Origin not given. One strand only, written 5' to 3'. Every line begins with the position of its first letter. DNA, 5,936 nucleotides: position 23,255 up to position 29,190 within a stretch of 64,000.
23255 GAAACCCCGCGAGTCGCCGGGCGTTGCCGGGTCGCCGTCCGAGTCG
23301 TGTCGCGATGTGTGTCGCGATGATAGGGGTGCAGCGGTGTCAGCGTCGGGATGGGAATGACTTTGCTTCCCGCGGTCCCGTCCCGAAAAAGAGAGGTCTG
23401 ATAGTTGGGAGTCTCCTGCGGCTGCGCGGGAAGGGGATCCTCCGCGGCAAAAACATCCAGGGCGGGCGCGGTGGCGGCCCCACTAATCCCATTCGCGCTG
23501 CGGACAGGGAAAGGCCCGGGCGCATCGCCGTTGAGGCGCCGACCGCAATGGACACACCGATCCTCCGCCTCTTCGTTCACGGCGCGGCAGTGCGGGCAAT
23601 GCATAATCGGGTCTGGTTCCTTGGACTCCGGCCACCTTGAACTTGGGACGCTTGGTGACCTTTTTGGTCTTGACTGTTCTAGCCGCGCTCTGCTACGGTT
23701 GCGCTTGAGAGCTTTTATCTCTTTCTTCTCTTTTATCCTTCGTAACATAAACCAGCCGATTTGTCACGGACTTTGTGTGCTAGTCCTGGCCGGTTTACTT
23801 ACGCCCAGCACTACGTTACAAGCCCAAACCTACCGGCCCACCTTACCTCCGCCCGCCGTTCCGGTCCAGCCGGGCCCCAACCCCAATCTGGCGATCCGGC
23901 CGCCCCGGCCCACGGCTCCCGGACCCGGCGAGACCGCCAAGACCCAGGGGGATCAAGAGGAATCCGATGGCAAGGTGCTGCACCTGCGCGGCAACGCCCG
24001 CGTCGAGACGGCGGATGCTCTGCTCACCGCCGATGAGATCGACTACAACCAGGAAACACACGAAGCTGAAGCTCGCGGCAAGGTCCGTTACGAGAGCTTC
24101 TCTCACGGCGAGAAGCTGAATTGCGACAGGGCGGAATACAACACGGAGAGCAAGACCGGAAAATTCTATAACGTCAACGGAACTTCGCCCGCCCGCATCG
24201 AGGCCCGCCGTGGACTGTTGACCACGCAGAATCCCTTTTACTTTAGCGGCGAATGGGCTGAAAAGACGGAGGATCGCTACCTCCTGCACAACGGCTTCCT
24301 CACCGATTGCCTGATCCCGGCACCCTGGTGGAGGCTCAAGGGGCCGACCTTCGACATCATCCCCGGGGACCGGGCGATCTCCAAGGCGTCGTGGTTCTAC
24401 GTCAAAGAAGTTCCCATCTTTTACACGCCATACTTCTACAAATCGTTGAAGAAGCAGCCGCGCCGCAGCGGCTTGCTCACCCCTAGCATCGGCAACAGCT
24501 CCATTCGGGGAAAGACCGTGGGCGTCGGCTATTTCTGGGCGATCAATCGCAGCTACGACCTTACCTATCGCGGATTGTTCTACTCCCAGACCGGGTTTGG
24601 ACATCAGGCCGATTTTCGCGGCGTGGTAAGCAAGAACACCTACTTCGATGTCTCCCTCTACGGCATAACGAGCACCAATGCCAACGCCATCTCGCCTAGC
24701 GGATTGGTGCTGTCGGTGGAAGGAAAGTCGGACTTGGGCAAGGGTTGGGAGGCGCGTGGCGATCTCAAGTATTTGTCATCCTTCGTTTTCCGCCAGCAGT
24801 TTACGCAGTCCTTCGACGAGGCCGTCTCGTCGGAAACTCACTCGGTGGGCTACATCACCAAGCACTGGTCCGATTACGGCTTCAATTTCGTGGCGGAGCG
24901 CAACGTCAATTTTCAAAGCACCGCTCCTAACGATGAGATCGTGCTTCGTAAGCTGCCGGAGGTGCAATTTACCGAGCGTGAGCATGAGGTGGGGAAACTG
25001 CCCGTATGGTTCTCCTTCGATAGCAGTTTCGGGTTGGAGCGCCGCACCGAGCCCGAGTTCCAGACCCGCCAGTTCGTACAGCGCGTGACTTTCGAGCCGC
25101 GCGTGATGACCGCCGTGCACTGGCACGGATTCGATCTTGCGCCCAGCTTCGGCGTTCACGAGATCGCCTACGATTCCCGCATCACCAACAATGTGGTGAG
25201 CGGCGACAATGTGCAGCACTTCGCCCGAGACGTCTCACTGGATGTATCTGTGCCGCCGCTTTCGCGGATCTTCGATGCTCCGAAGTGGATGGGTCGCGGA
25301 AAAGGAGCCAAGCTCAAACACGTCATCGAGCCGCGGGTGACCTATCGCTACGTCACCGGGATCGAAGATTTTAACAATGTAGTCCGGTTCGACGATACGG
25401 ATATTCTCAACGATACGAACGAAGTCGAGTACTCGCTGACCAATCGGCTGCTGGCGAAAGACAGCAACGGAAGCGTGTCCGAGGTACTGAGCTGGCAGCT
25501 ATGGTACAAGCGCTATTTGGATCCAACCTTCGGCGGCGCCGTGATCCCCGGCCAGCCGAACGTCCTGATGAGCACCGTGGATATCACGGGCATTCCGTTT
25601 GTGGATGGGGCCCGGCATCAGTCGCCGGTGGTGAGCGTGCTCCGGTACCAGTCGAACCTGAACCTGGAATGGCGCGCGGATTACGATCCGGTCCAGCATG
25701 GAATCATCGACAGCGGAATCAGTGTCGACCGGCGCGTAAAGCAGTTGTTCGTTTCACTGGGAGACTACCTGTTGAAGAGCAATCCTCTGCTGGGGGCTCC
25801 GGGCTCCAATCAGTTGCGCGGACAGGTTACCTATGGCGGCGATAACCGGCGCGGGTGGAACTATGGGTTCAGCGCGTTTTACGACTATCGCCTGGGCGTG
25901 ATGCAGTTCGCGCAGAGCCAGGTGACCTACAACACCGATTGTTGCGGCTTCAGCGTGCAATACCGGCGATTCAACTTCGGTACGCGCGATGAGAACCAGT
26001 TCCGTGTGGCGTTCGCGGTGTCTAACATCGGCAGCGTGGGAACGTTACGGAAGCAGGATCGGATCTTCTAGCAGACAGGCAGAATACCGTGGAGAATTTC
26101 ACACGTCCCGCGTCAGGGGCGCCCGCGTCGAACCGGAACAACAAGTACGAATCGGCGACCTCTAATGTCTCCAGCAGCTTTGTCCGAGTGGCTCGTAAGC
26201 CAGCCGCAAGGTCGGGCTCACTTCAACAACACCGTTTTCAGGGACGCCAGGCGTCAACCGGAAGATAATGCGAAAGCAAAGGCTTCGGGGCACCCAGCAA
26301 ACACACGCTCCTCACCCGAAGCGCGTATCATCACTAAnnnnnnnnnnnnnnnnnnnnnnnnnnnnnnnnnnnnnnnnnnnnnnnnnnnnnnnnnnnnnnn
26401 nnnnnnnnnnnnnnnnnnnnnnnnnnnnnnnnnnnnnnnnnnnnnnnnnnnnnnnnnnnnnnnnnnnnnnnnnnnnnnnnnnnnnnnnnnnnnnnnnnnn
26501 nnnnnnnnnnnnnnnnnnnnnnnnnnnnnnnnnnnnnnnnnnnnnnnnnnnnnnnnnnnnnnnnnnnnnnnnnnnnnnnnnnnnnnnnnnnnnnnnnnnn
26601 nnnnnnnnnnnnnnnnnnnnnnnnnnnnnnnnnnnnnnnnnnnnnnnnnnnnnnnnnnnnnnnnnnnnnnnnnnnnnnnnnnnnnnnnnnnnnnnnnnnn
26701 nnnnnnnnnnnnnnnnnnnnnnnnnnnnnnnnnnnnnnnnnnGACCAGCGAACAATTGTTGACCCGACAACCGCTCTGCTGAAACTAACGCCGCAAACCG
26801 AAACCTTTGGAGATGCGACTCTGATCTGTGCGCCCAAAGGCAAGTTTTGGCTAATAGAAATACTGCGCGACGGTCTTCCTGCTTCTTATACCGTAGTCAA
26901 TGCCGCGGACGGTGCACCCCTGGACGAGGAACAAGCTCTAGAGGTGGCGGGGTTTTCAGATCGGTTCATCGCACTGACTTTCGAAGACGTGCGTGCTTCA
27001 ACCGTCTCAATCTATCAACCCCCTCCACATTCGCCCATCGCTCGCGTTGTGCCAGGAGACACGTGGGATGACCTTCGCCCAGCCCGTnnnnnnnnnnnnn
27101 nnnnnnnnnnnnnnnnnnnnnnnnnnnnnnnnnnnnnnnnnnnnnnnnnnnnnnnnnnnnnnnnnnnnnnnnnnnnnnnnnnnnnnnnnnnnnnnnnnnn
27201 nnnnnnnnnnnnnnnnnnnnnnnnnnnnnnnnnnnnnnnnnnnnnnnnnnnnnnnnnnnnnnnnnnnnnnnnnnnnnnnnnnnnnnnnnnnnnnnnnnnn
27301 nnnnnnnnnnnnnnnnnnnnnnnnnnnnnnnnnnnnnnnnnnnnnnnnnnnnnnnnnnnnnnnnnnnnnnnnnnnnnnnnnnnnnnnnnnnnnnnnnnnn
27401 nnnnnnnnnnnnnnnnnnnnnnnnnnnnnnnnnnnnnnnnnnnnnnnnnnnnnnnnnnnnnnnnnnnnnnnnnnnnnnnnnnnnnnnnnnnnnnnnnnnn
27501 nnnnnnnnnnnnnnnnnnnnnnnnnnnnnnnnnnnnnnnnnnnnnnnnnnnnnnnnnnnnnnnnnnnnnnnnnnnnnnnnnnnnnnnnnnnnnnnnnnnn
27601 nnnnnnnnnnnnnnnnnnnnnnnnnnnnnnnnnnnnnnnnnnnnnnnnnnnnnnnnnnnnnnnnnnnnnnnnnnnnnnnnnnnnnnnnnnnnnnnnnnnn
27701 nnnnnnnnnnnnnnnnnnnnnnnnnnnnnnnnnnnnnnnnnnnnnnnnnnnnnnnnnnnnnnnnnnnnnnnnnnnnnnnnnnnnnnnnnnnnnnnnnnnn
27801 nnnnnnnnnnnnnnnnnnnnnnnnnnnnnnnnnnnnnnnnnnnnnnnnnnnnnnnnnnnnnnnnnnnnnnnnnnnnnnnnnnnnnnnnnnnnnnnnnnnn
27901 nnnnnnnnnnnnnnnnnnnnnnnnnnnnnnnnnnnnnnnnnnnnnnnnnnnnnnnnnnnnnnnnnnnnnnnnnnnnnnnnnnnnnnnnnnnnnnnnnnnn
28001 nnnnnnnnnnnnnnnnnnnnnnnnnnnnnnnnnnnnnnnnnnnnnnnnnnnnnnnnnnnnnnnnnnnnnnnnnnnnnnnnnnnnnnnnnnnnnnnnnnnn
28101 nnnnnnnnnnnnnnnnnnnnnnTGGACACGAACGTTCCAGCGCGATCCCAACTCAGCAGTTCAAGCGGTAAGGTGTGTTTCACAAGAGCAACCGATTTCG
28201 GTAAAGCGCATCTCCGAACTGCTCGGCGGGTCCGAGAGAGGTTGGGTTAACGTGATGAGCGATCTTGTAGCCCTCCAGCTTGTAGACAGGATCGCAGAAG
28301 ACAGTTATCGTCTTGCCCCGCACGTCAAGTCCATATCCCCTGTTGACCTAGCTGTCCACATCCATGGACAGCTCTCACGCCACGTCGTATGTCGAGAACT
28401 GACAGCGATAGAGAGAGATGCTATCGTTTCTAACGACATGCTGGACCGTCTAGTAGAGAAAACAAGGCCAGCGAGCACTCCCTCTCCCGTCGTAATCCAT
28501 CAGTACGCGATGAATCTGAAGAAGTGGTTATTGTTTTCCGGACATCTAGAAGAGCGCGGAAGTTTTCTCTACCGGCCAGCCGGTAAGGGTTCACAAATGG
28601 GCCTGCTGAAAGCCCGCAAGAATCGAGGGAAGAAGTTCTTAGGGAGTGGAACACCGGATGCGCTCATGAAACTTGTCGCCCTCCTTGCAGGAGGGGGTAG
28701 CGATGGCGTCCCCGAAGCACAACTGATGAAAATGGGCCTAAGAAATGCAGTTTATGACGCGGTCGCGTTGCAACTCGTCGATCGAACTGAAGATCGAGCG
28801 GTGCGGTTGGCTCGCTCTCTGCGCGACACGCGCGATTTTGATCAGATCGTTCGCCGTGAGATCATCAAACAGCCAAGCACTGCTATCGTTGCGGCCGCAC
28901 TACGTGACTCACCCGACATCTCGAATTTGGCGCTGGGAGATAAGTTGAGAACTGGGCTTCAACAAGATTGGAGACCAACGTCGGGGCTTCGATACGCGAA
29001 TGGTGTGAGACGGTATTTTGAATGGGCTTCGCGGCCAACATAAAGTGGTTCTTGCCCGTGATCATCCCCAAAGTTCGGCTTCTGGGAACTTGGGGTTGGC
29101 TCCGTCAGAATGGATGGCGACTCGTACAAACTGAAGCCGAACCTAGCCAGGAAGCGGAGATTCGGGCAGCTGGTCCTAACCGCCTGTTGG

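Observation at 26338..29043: Single-gene Mrr-nuclease / STAND-NTPase / tandem winged-helix fusion: candidate undescribed defence module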

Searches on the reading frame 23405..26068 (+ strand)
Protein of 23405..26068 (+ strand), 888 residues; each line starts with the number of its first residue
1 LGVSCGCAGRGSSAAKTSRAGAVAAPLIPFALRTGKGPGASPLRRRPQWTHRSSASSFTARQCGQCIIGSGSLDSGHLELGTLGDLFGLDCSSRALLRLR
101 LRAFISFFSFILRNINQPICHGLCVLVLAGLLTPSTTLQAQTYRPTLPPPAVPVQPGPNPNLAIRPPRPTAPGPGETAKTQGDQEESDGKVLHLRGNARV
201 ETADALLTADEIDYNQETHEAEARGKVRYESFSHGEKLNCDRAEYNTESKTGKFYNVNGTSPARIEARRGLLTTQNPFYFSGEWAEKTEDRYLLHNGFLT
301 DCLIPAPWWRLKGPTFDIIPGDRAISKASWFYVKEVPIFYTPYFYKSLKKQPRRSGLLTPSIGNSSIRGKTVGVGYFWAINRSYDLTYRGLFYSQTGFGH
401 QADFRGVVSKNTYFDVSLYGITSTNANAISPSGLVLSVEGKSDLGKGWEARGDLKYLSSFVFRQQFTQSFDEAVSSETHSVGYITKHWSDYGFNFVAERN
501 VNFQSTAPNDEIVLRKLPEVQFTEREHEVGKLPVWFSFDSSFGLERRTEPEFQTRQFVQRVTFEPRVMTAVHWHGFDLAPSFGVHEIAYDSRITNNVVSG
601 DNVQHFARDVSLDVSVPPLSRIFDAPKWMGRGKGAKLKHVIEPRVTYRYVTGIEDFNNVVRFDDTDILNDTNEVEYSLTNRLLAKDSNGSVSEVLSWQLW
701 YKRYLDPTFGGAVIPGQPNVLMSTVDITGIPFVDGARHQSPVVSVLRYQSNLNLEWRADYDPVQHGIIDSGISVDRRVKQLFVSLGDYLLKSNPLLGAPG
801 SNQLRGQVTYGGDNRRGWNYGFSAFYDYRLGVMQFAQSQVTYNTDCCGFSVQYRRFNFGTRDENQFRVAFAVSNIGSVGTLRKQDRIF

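Call 11: search_protein_families(library=pfam, proteins=[window:23405-26068:+], max_evalue=0.001)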
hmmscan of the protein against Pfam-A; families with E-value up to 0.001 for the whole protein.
window:23405-26068:+ (888 aa): 1 family
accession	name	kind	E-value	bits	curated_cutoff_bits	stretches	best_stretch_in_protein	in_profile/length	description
PF19838.5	LptD_2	-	7.9e-14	51.6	22.5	1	326-681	3-379/464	LptD protein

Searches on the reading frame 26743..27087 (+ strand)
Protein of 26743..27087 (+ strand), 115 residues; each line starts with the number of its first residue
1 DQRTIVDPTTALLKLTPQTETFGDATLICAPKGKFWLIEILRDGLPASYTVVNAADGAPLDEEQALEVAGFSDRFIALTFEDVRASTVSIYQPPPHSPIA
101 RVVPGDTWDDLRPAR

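Call 49: search_protein_families(library=pfam, proteins=[window:26743-27087:+], max_evalue=10)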
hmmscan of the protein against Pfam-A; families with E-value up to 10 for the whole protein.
window:26743-27087:+ (115 aa): 0 families

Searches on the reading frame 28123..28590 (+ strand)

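Call 49: search_protein_families(library=pfam, proteins=[window:28123-28590:+], max_evalue=10)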
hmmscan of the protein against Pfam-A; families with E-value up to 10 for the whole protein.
window:28123-28590:+ (156 aa): 1 family
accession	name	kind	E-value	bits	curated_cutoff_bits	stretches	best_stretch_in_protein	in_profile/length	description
PF23149.1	UBA_Crd2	-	0.061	14.1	27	1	51-109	7-64/108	Cdr2 UBA domain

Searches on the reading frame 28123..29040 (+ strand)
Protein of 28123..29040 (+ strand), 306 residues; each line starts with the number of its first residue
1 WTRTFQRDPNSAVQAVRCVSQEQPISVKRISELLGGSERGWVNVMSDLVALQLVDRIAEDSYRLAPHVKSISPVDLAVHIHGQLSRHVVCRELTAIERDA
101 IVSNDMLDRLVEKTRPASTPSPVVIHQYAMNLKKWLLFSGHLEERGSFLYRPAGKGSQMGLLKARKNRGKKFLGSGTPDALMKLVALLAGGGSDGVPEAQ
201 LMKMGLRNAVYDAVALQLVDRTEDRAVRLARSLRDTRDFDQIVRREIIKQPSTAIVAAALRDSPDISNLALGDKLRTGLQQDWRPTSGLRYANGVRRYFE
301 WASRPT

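Call 47: predict_structure(alignment_id=A2)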
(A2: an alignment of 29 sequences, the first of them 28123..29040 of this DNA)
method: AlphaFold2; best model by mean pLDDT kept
length: 306 residues; sequences in the alignment: 29
mean_pLDDT: 92.4   pTM: 0.59
mean pLDDT of the five models: 92.4, 91.4, 90.5, 90.3, 89.6
residues with pLDDT >= 90: 246; 70-90: 52; 50-70: 7; < 50: 1
segments of 3 or more residues with pLDDT < 50: none
pLDDT, mean of each block of 10 residues (from residue 1): 88 96 96 92 96 95 97 96 95 95 95 84 93 96 92 94 63 95 94 89 97 94 89 81 95 97 96 93 92 98 88
secondary structure, 60 per line:
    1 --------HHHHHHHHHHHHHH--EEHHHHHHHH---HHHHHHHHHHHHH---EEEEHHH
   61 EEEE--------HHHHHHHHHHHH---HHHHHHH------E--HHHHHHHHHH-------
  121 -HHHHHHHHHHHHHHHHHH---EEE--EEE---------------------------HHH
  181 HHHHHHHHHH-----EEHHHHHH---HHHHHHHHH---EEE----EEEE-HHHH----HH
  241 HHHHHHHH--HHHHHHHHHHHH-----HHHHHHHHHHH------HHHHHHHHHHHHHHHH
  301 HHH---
elements in order: H9-22 H27-34 H38-50 E54-57 E61-64 H73-84 H88-94 H104-113 H122-139 E143-145 E148-150 H178-190 H198-203 H207-215 E219-221 E226-229 H231-234 H239-248 H251-262 H268-278 H285-303

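Call 68: search_protein_representatives(alignment_id=A2)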
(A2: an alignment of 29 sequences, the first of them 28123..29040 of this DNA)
Query: 29 sequences, 306 profile positions. Proteins with E-value up to 0.001 (for the whole library): 388; up to 1e-10: 192; up to 1e-30: 44. The best 150 are listed.
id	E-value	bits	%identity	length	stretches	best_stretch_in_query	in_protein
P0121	1.4e-117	408.9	-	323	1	1-303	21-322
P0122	2.3e-101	355.6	-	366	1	1-305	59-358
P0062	2.2e-100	352.4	-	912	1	1-304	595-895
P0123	5.3e-99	347.9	-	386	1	1-304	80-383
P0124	1.1e-97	343.5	-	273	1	34-304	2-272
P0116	2.5e-95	335.8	-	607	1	1-304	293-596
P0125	5.2e-84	298.6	-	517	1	1-304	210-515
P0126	1.8e-79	283.7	-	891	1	1-303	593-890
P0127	2.9e-79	283.1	-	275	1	44-304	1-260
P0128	7.9e-78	278.3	-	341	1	1-304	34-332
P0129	1.4e-77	277.5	-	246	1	73-303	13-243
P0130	1.1e-75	271.3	-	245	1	62-303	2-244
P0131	1.2e-62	228.5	-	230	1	89-305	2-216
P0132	6.3e-61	222.8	-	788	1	1-304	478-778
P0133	1.1e-55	205.5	-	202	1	111-304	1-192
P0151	3.6e-33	131.6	-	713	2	13-303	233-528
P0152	4.1e-33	131.5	-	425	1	6-300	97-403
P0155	2.1e-32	129.2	-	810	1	15-303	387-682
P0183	1.0e-24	103.9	-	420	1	12-303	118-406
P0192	7.6e-23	97.7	-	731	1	14-304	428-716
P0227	1.3e-18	83.9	-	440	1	13-302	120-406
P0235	6.3e-18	81.6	-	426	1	12-302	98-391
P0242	6.2e-17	78.3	-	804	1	13-302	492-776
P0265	6.7e-15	71.7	-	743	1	23-303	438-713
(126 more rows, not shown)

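Call 69: search_protein_families(library=pfam, proteins=[P0152, P0183, P0227, P0235, P0151, P0155, P0192, P0242, P0265, P0132], max_evalue=0.01)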
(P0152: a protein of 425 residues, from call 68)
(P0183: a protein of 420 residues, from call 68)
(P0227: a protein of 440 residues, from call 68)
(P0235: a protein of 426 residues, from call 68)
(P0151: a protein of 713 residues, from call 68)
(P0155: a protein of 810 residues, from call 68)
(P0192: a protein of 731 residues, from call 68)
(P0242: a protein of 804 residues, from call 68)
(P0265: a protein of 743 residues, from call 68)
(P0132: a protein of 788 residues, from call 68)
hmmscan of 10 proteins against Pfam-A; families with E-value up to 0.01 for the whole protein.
P0152 (425 aa): 0 families

P0183 (420 aa): 1 family
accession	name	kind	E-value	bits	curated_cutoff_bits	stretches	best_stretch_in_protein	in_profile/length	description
PF12802.13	MarR_2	-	0.00046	20.7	27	0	124-163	13-53/61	MarR family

P0227 (440 aa): 0 families

P0235 (426 aa): 0 families

P0151 (713 aa): 2 families
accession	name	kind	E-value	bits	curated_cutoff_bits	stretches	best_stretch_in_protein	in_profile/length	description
PF13404.12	HTH_AsnC-type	-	4.6e-05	23.6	27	1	237-266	10-39/42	AsnC-type helix-turn-helix domain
PF13412.12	HTH_24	-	6.8e-05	22.8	21.9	1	237-269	10-42/48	Winged helix-turn-helix DNA-binding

P0155 (810 aa): 3 families
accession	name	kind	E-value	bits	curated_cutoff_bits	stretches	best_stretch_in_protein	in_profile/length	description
PF19955.5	EAD1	-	1.8e-09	38.3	24.2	1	720-805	3-89/90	Effector-associated domain 1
PF13191.12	AAA_16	-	8.3e-06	26.8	32.6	1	27-156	3-143/167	AAA ATPase domain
PF20703.3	nSTAND1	-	0.00016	21.9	27.1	1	26-199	16-168/379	Novel STAND NTPase 1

P0192 (731 aa): 7 families
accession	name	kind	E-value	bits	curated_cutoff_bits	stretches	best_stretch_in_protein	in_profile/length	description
PF20703.3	nSTAND1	-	9.7e-08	32.5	27.1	1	65-210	7-130/379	Novel STAND NTPase 1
PF13191.12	AAA_16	-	7.5e-07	30.2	32.6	1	74-162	2-81/167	AAA ATPase domain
PF01637.24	ATPase_2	-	1.1e-05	25.8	33.2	1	96-208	18-123/225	ATPase domain predominantly from Archaea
PF13401.12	AAA_22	-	4.8e-05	24.1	27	1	97-219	4-103/130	AAA domain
PF24883.2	NPHP3_N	-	0.00098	19.8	24.8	1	93-207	17-136/164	Nephrocystin 3, N-terminal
PF03193.22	RsgA_GTPase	-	0.0023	18.2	30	0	95-122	104-130/174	RsgA GTPase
PF05729.18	NACHT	-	0.0055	17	26.7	0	100-213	2-99/167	NACHT domain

P0242 (804 aa): 9 families
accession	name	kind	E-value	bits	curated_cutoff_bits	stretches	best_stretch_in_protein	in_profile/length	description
PF20703.3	nSTAND1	-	1.3e-09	38.6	27.1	1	128-275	8-132/379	Novel STAND NTPase 1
PF05729.18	NACHT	-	1.1e-07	32.3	26.7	1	160-337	1-154/167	NACHT domain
PF13401.12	AAA_22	-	3.3e-07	31.1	27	1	158-288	4-109/130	AAA domain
PF13191.12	AAA_16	-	4.6e-06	27.7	32.6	1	136-270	2-144/167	AAA ATPase domain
PF24883.2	NPHP3_N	-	1.9e-05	25.4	24.8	1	154-282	16-148/164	Nephrocystin 3, N-terminal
PF01637.24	ATPase_2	-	3.3e-05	24.2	33.2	1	147-271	8-123/225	ATPase domain predominantly from Archaea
PF07693.20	KAP_NTPase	-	0.00049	19.9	20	1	146-229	8-88/293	KAP family P-loop domain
PF03193.22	RsgA_GTPase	-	0.0011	19.3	30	1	147-182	94-129/174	RsgA GTPase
PF00931.28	NB-ARC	-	0.0067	16.1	23.5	0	151-219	10-77/248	NB-ARC domain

P0265 (743 aa): 5 families
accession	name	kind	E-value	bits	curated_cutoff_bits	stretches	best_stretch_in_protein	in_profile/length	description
PF20703.3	nSTAND1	-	3.6e-13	50.3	27.1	1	63-305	7-222/379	Novel STAND NTPase 1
PF13191.12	AAA_16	-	4.9e-10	40.6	32.6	1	72-222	2-144/167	AAA ATPase domain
PF13401.12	AAA_22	-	2.4e-05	25.1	27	1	97-214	6-102/130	AAA domain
PF03193.22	RsgA_GTPase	-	0.0023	18.2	30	1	95-120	105-130/174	RsgA GTPase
PF05496.18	RuvB_N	-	0.0042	17.3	27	1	65-118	2-55/159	Holliday junction DNA helicase RuvB P-loop domain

P0132 (788 aa): 3 families
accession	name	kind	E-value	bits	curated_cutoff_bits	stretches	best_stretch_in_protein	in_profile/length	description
PF20703.3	nSTAND1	-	7.3e-08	32.9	27.1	1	137-366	16-220/379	Novel STAND NTPase 1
PF13191.12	AAA_16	-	2.8e-07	31.6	32.6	1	137-269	2-144/167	AAA ATPase domain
PF01637.24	ATPase_2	-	2.1e-05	24.9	33.2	1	137-374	1-224/225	ATPase domain predominantly from Archaea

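Call 93: find_encoding_contigs(protein=P0183, flank=6000, max_places=3)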
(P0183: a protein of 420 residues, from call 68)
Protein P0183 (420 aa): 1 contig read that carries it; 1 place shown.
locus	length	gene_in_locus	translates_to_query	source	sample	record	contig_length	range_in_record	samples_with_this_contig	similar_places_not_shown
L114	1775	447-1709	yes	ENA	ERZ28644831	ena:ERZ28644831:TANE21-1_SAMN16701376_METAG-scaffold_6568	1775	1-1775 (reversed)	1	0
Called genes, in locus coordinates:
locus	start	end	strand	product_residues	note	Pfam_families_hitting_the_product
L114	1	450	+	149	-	?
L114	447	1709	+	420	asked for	-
